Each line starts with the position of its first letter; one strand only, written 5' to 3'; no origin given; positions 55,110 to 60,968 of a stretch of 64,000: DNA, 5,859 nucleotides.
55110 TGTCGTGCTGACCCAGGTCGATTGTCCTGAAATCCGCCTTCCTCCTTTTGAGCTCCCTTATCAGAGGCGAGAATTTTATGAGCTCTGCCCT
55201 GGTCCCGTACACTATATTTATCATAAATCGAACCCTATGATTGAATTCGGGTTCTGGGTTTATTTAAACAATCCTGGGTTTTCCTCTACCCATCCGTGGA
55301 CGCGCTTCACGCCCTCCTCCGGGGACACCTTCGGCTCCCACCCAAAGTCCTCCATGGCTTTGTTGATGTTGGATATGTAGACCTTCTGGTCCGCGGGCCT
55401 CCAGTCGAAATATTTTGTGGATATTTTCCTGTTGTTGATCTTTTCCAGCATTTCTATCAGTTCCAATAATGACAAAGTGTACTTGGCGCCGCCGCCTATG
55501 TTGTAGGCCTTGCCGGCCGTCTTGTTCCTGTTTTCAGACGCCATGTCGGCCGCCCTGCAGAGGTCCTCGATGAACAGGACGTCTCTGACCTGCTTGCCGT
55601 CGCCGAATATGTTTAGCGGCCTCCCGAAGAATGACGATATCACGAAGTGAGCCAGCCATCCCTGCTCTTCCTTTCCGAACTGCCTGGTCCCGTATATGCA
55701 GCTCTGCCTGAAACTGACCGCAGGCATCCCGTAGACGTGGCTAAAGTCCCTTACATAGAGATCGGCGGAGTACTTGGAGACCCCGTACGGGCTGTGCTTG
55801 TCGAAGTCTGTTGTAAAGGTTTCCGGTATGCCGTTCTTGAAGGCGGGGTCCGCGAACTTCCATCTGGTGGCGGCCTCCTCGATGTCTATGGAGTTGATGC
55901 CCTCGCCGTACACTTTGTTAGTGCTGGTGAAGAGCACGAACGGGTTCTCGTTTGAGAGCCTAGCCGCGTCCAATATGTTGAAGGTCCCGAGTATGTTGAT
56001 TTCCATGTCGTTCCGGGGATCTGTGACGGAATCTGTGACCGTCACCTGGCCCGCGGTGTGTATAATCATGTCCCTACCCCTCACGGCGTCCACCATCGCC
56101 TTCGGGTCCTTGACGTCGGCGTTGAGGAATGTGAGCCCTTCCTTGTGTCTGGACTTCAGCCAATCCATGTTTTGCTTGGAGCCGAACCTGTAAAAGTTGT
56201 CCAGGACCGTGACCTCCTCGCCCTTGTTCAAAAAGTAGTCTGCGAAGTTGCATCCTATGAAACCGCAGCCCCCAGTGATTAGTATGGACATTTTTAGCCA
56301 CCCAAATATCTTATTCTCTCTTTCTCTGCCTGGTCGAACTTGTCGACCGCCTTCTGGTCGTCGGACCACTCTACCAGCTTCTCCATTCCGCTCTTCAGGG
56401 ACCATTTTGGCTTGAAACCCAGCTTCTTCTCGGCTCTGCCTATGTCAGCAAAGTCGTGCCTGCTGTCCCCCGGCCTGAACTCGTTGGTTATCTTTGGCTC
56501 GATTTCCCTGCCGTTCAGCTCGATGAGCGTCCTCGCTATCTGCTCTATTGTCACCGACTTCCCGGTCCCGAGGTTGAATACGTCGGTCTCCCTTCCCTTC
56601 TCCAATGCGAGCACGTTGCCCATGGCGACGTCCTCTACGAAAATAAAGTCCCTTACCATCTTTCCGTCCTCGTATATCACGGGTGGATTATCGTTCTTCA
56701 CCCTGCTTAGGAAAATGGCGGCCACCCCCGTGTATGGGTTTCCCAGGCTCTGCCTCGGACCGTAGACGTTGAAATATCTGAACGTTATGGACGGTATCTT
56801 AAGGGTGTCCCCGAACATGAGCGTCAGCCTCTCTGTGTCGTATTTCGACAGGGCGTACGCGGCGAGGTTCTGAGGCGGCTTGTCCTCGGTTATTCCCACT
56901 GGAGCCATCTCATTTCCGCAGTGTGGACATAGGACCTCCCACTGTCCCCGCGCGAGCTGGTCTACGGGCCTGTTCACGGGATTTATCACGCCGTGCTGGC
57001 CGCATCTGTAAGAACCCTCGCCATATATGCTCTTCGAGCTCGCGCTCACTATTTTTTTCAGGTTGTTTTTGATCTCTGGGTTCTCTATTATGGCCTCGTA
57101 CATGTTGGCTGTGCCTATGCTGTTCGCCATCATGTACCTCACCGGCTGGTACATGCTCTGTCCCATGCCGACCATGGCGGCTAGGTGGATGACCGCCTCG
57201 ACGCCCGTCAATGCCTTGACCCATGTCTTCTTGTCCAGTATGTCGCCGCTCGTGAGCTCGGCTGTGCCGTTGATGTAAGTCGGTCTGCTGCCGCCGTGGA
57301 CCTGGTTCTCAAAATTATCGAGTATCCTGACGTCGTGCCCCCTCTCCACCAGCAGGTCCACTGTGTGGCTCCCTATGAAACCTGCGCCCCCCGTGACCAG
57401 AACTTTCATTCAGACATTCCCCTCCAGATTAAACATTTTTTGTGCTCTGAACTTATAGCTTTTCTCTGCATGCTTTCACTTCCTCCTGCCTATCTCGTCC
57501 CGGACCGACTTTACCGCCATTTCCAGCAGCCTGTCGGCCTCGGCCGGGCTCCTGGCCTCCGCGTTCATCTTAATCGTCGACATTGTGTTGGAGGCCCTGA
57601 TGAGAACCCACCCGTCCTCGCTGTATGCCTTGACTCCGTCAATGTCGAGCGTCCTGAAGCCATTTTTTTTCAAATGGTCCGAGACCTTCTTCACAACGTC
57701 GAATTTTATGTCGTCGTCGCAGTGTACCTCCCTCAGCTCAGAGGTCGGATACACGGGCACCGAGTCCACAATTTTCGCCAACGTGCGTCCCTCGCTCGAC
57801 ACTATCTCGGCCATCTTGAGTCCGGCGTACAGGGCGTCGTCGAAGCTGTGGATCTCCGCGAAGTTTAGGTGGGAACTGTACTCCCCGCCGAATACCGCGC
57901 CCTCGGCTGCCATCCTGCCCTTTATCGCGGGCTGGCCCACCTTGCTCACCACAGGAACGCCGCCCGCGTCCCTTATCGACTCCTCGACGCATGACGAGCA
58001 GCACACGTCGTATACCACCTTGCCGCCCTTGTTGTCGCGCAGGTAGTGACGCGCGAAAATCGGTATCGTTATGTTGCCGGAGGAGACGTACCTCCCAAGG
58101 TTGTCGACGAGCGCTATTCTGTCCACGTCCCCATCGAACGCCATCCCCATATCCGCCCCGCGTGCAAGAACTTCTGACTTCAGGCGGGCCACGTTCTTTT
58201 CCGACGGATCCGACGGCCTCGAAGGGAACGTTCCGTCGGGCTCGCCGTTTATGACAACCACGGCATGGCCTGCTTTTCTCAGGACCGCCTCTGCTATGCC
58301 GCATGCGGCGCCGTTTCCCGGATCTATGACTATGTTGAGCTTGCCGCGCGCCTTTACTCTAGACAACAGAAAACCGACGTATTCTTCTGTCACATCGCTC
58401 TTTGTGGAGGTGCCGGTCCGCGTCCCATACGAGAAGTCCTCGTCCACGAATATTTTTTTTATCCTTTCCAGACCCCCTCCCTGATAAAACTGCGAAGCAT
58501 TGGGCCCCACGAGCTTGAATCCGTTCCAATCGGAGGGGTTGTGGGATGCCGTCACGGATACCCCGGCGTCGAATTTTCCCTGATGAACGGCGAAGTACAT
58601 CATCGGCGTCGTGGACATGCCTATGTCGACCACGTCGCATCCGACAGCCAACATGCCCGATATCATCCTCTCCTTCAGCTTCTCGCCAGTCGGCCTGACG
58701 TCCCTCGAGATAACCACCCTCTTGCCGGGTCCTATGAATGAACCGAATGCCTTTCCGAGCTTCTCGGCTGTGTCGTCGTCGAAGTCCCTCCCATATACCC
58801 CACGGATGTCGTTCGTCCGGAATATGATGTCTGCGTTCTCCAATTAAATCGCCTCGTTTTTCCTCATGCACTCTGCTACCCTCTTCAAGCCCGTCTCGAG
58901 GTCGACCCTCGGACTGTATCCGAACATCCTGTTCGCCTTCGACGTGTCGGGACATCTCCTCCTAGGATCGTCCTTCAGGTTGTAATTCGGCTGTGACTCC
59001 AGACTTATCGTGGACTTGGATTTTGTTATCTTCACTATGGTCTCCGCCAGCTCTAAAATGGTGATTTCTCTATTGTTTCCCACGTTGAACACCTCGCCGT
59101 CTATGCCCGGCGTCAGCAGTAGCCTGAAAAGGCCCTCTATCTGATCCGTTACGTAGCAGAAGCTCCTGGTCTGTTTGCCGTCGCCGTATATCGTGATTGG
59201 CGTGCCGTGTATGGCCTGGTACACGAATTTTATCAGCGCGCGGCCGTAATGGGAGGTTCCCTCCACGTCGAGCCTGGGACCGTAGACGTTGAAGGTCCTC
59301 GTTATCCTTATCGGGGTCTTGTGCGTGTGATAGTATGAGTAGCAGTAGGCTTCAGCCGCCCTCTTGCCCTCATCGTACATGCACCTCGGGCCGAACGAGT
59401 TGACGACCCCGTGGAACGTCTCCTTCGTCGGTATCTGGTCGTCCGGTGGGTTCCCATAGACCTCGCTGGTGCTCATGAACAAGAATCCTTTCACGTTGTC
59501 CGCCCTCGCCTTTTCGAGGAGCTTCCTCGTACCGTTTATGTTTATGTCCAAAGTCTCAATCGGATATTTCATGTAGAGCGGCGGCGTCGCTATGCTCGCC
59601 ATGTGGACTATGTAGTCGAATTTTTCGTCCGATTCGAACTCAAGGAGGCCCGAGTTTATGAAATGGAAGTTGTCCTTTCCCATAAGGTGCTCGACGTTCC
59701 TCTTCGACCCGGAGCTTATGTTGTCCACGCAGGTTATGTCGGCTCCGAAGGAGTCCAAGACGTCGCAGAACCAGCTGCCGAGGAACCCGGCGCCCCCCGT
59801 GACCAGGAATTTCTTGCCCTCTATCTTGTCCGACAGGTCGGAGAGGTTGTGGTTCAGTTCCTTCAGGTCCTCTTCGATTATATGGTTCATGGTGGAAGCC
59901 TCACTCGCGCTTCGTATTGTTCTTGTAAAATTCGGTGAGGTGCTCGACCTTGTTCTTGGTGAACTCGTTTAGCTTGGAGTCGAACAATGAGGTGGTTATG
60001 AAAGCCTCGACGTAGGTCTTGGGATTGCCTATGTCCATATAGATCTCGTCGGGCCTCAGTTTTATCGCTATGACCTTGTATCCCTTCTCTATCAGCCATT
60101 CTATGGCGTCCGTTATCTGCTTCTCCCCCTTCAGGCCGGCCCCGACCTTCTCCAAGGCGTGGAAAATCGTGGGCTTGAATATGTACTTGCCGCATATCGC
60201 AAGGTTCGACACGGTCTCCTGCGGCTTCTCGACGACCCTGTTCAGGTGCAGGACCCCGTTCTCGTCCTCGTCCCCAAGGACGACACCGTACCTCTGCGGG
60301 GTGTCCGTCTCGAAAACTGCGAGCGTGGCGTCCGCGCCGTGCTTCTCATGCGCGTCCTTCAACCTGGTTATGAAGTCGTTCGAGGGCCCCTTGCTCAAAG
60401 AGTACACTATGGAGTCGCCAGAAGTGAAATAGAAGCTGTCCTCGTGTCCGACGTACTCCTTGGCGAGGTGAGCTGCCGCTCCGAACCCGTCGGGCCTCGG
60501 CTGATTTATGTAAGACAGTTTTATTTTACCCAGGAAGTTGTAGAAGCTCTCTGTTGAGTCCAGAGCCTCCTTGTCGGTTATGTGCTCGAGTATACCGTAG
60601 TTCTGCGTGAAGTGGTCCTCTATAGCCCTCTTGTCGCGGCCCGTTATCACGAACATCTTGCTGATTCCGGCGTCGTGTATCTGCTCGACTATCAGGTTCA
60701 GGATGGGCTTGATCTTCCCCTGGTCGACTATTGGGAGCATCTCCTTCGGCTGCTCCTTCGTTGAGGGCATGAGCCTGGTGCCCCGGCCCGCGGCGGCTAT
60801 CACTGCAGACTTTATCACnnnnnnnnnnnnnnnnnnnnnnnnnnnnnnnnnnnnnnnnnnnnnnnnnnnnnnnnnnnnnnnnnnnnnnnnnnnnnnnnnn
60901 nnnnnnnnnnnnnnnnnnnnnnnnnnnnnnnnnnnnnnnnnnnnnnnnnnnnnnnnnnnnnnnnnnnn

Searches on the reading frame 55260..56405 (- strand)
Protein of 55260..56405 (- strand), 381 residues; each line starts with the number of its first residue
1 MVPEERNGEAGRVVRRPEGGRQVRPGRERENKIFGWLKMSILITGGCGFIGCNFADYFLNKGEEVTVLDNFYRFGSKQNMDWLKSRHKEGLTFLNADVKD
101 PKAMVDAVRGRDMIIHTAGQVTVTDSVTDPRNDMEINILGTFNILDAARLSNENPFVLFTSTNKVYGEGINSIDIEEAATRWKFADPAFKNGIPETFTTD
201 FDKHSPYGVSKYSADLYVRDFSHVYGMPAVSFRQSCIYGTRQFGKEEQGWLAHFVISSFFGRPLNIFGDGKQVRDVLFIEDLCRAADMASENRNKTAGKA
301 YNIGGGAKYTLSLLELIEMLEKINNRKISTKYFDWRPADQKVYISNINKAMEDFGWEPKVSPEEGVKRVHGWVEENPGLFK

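Call 70: search_protein_families(library=pfam, proteins=[window:55260-56405:-], max_evalue=0.001)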
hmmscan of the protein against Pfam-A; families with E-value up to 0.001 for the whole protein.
window:55260-56405:- (381 aa): 9 families
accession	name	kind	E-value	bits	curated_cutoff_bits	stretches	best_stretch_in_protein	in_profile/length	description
PF16363.11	GDP_Man_Dehyd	-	5.9e-48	164.5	27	1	42-368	1-331/332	GDP-mannose 4,6 dehydratase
PF01370.27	Epimerase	-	8.4e-45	153.5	20.9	1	41-304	1-240/240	NAD dependent epimerase/dehydratase family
PF01073.25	3Beta_HSD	-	1.8e-18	67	22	1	42-182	1-136/280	3-beta hydroxysteroid dehydrogenase/isomerase family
PF07993.18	NAD_binding_4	-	1.3e-10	41.3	20.1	1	108-253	86-218/258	Male sterility protein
PF02719.21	Polysacc_synt_2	-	4.8e-08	33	20.2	1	41-165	1-131/293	Polysaccharide biosynthesis protein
PF04321.23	RmlD_sub_bind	-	7.6e-06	25.6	27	1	39-166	1-105/287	RmlD substrate binding domain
PF05368.20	NmrA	-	5.8e-05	23.3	27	1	39-121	3-82/298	NmrA-like family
PF13460.12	NAD_binding_10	-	0.00021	21.6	27.2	1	45-162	1-99/184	NAD(P)H-binding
PF00106.31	adh_short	-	0.00034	20.6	26.6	1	41-147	3-118/195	short chain dehydrogenase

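Call 75: search_protein_families(library=ncbifam, proteins=[window:55260-56405:-], max_evalue=1e-20)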
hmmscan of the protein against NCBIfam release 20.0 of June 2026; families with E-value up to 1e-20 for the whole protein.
window:55260-56405:- (381 aa): 7 families
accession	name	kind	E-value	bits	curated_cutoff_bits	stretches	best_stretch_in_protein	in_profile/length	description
TIGR01181.1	dTDP_gluc_dehyt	equivalog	3.1e-51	174.4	365.1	1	41-376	2-314/321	dTDP-glucose 4,6-dehydratase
TIGR01179.1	galE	equivalog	2.1e-37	128.7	262.3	0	41-178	2-136/332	UDP-glucose 4-epimerase GalE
NF007490.0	PRK10084.1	subfamily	1.8e-35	122.6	649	1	39-376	1-337/361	dTDP-glucose 4,6-dehydratase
TIGR04180.1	EDH_00030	hypoth_equivalog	4.5e-32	111.3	475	0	41-177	1-135/297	NAD-dependent 4,6-dehydratase LegB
NF007582.0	PRK10217.1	equivalog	4.7e-31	108.2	698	1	40-376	3-334/355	dTDP-glucose 4,6-dehydratase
NF011728.1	PRK15181.1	equivalog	3e-25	89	760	1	41-373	18-337/348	Vi polysaccharide biosynthesis UDP-N-acetylglucosaminuronic acid C-4 epimerase TviC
NF007956.0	PRK10675.1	subfamily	3.3e-22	79.1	394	0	39-377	1-333/338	UDP-glucose 4-epimerase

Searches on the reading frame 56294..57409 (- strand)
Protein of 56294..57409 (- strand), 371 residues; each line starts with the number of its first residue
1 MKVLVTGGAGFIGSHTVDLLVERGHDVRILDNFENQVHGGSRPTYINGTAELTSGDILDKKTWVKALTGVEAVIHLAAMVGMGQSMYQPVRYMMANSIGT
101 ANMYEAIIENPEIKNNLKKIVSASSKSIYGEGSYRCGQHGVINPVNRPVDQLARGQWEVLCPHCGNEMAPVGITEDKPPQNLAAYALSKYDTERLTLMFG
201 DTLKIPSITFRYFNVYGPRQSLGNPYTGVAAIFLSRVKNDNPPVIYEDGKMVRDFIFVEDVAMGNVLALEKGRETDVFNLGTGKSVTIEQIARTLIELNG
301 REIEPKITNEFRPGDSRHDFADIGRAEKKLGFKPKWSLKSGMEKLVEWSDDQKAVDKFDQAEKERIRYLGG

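Call 23: search_protein_families(library=pfam, proteins=[window:56294-57409:-], max_evalue=0.0001)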
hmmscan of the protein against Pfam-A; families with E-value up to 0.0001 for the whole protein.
window:56294-57409:- (371 aa): 7 families
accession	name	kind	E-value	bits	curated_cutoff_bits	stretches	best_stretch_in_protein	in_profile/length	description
PF01370.27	Epimerase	-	5.3e-48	164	20.9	2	3-133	1-123/240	NAD dependent epimerase/dehydratase family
PF16363.11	GDP_Man_Dehyd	-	3.8e-45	155.2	27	2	4-131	1-135/332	GDP-mannose 4,6 dehydratase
PF01073.25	3Beta_HSD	-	1.1e-19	71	22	1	4-131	1-122/280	3-beta hydroxysteroid dehydrogenase/isomerase family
PF02719.21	Polysacc_synt_2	-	4.2e-17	62.7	20.2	2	3-110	1-118/293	Polysaccharide biosynthesis protein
PF07993.18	NAD_binding_4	-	1.6e-07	31.2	20.1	0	58-232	77-225/258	Male sterility protein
PF13460.12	NAD_binding_10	-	2.5e-06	27.9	27.2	1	7-129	1-102/184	NAD(P)H-binding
PF05368.20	NmrA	-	2.9e-06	27.5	27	1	2-78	4-78/298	NmrA-like family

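Call 75: search_protein_families(library=ncbifam, proteins=[window:56294-57409:-], max_evalue=1e-20)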
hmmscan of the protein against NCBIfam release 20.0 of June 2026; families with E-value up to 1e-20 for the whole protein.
window:56294-57409:- (371 aa): 8 families
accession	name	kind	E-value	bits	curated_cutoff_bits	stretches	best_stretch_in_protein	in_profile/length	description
TIGR01179.1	galE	equivalog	1.2e-44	152.5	262.3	1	2-133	1-129/332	UDP-glucose 4-epimerase GalE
TIGR04180.1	EDH_00030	hypoth_equivalog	1.1e-37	129.7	475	1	3-133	1-129/297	NAD-dependent 4,6-dehydratase LegB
TIGR01181.1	dTDP_gluc_dehyt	equivalog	7.2e-36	123.9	365.1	0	173-353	139-315/321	dTDP-glucose 4,6-dehydratase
TIGR02197.1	heptose_epim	equivalog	5.7e-32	111.1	274.6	0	176-349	130-313/316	ADP-glyceromanno-heptose 6-epimerase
NF007956.0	PRK10675.1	subfamily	6.1e-28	97.9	394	0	1-131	1-130/338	UDP-glucose 4-epimerase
NF011728.1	PRK15181.1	equivalog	6e-25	88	760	0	176-353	156-341/348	Vi polysaccharide biosynthesis UDP-N-acetylglucosaminuronic acid C-4 epimerase TviC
TIGR03466.1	HpnA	hypoth_equivalog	6e-22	78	367.65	0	1-130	1-118/327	hopanoid-associated sugar epimerase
NF008360.0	PRK11150.1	equivalog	9.7e-22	77.5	452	0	180-301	135-256/310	ADP-glyceromanno-heptose 6-epimerase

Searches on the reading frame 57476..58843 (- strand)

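Call 23: search_protein_families(library=pfam, proteins=[window:57476-58843:-], max_evalue=0.0001)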
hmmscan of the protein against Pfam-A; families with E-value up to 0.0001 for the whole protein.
window:57476-58843:- (455 aa): 4 families
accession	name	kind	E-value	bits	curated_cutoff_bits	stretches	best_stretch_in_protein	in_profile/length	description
PF02878.22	PGM_PMM_I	-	1.3e-34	119.2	22.5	1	6-121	2-121/138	Phosphoglucomutase/phosphomannomutase, alpha/beta/alpha domain I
PF02879.22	PGM_PMM_II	-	5.3e-23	81.9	29.3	1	154-250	2-103/103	Phosphoglucomutase/phosphomannomutase, alpha/beta/alpha domain II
PF02880.22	PGM_PMM_III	-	8.7e-21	74.6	20.7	1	256-362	2-112/115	Phosphoglucomutase/phosphomannomutase, alpha/beta/alpha domain III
PF00408.26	PGM_PMM_IV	-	5.2e-10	39.7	23.1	1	376-444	7-66/68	Phosphoglucomutase/phosphomannomutase, C-terminal domain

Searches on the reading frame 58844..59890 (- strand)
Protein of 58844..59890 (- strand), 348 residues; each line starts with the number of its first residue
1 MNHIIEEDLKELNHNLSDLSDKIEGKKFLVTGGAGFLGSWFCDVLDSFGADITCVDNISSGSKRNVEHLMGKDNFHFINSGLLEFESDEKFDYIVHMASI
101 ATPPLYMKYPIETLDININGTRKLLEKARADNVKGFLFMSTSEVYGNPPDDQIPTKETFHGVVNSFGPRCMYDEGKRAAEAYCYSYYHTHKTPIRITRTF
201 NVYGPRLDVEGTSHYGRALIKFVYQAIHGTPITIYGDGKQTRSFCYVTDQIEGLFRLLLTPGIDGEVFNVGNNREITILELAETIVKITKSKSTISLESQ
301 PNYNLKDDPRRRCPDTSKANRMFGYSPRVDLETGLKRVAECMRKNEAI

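Call 23: search_protein_families(library=pfam, proteins=[window:58844-59890:-], max_evalue=0.0001)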
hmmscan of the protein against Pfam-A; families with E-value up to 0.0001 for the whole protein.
window:58844-59890:- (348 aa): 5 families
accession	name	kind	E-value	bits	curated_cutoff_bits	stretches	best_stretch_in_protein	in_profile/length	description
PF01370.27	Epimerase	-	2.9e-50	171.4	20.9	1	29-271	2-240/240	NAD dependent epimerase/dehydratase family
PF16363.11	GDP_Man_Dehyd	-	1.3e-45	156.7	27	1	29-337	1-331/332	GDP-mannose 4,6 dehydratase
PF01073.25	3Beta_HSD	-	5.3e-11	42.5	22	1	29-185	1-159/280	3-beta hydroxysteroid dehydrogenase/isomerase family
PF02719.21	Polysacc_synt_2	-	2.5e-09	37.2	20.2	1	29-142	2-129/293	Polysaccharide biosynthesis protein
PF07993.18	NAD_binding_4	-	1.6e-06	27.9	20.1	1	89-216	87-219/258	Male sterility protein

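Call 75: search_protein_families(library=ncbifam, proteins=[window:58844-59890:-], max_evalue=1e-20)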
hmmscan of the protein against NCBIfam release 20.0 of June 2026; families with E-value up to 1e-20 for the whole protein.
window:58844-59890:- (348 aa): 9 families
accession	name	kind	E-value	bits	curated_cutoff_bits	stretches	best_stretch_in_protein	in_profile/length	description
TIGR01181.1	dTDP_gluc_dehyt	equivalog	4.4e-39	134.4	365.1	1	27-346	1-315/321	dTDP-glucose 4,6-dehydratase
TIGR04180.1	EDH_00030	hypoth_equivalog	5.1e-37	127.5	475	1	29-329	2-296/297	NAD-dependent 4,6-dehydratase LegB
TIGR01179.1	galE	equivalog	2.4e-30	105.5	262.3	1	28-336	2-319/332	UDP-glucose 4-epimerase GalE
NF008872.0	PRK11908.1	equivalog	2.8e-30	105.5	294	1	26-344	2-337/349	bifunctional UDP-4-keto-pentose/UDP-xylose synthase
NF005998.1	PRK08125.1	equivalog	6.5e-28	97.5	777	1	24-336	314-643/649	bifunctional UDP-4-amino-4-deoxy-L-arabinose formyltransferase/UDP-glucuronic acid oxidase ArnA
TIGR02197.1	heptose_epim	equivalog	4.3e-24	85.3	274.6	1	29-339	2-310/316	ADP-glyceromanno-heptose 6-epimerase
NF007490.0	PRK10084.1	subfamily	2.5e-23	82.7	649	1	27-345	2-337/361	dTDP-glucose 4,6-dehydratase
NF011728.1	PRK15181.1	equivalog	6.3e-23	81.3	760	1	25-338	15-333/348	Vi polysaccharide biosynthesis UDP-N-acetylglucosaminuronic acid C-4 epimerase TviC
NF007582.0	PRK10217.1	equivalog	1.2e-22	80.5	698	1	26-347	2-336/355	dTDP-glucose 4,6-dehydratase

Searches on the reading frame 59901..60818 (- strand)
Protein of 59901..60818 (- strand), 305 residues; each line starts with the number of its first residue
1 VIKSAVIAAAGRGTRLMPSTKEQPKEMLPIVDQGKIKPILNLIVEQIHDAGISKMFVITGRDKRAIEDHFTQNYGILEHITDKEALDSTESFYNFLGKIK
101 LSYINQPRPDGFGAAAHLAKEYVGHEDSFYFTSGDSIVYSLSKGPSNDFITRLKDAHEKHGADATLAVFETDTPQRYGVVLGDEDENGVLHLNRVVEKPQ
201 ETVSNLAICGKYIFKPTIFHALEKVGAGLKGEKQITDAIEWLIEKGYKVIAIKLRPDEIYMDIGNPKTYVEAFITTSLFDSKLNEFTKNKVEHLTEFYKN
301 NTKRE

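Call 23: search_protein_families(library=pfam, proteins=[window:59901-60818:-], max_evalue=0.0001)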
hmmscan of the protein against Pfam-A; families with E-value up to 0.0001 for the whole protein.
window:59901-60818:- (305 aa): 2 families
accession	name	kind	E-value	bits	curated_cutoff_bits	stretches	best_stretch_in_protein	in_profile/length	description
PF00483.29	NTP_transferase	-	7.3e-34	117.9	21.2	1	5-273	2-239/245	Nucleotidyl transferase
PF12804.13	NTP_transf_3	-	9.6e-06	26.3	27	1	5-172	1-126/160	MobA-like NTP transferase domain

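Call 75: search_protein_families(library=ncbifam, proteins=[window:59901-60818:-], max_evalue=1e-20)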
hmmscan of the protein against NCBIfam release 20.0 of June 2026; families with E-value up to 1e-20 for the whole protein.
window:59901-60818:- (305 aa): 10 families
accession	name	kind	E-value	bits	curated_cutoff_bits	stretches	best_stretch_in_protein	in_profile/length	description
TIGR01099.1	galU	equivalog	1.1e-58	198.9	326.8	1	2-272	1-261/261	UTP--glucose-1-phosphate uridylyltransferase GalU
TIGR01208.1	rmlA_long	equivalog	1.7e-38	132.4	320.25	1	5-272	2-230/353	glucose-1-phosphate thymidylyltransferase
TIGR03992.1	Arch_glmU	subfamily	3.7e-37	128.1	292.1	1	4-273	2-224/393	bifunctional sugar-1-phosphate nucleotidylyltransferase/acetyltransferase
NF041313.1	UDPGP_AglF_Halo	equivalog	1.8e-33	116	400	0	98-268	70-226/234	UTP--glucose-1-phosphate uridylyltransferase AglF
NF009928.0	PRK13389.1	equivalog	1.8e-31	109.4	548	1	2-286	8-290/302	UTP--glucose-1-phosphate uridylyltransferase GalU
NF007516.0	PRK10122.1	equivalog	3.6e-27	95.3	534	1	4-294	5-294/297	UTP--glucose-1-phosphate uridylyltransferase GalF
TIGR01105.1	galF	equivalog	1e-24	87.2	659.2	1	4-288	5-288/297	GalU regulator GalF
NF041173.1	Sug_nt_acttase_Thmprot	equivalog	1.9e-23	83.1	600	1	5-272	3-223/405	bifunctional sugar-1-phosphate nucleotidylyltransferase/acetyltransferase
TIGR01207.1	rmlA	equivalog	6.1e-21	74.8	360.65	0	6-272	3-232/286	glucose-1-phosphate thymidylyltransferase RfbA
NF012024.0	PRK15480.1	equivalog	8.7e-21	74.3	588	0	99-274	76-240/292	glucose-1-phosphate thymidylyltransferase RfbA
